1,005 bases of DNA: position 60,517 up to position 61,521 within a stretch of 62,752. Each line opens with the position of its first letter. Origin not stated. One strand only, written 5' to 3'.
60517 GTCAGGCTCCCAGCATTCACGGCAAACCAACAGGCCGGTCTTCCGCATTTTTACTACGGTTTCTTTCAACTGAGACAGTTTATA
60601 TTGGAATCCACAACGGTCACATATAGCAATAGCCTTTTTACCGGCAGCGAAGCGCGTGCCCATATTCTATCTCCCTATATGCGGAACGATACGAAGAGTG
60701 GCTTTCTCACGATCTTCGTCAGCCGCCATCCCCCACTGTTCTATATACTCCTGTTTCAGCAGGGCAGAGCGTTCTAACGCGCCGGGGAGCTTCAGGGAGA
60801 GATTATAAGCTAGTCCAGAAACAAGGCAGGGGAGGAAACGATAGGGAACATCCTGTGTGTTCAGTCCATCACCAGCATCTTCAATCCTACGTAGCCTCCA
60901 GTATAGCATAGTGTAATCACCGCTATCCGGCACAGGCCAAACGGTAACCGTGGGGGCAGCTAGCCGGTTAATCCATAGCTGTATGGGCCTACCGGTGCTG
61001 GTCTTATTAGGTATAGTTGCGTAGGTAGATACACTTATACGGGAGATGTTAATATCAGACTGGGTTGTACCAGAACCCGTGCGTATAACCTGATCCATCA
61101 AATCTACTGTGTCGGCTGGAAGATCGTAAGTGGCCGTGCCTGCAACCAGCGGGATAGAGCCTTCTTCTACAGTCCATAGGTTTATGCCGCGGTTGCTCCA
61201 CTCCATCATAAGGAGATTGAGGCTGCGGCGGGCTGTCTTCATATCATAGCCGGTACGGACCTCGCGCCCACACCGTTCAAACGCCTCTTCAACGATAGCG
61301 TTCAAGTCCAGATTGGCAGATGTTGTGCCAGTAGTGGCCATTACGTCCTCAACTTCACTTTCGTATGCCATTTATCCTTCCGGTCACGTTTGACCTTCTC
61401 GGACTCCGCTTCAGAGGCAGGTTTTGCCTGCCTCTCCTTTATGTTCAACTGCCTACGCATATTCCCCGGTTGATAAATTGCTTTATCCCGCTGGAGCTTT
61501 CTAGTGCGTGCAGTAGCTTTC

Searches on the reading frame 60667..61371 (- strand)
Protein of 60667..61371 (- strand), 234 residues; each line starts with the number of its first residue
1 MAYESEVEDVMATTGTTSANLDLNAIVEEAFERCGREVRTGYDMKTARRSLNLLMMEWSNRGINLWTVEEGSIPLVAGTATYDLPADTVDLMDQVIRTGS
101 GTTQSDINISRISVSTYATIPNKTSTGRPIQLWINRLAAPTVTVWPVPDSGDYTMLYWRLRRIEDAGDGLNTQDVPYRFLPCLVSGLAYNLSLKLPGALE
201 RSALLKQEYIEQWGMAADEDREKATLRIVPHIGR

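Call 82: find_encoding_contigs(protein=window:60667-61371:-, flank=2500, max_places=10)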
Protein window:60667-61371:- (234 aa): 8 contigs read that carry it; 2 places shown.
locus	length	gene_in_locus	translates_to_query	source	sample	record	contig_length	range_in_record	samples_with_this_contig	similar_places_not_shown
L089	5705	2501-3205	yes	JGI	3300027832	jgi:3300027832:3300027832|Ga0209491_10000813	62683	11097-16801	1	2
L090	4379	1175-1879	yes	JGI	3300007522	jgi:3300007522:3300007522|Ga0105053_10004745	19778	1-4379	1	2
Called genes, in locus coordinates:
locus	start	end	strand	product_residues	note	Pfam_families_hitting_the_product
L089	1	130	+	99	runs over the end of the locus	-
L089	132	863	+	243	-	-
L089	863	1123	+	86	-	-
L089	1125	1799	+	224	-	-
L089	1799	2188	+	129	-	-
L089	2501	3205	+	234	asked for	PF24175:SU10_adaptor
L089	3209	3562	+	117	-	-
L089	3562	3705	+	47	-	-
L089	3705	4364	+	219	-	PF24175:SU10_adaptor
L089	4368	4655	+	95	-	-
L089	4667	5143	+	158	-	-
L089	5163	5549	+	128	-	PF13539:Peptidase_M15_4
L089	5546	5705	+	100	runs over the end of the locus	-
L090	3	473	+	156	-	?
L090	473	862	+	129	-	-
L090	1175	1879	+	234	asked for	PF24175:SU10_adaptor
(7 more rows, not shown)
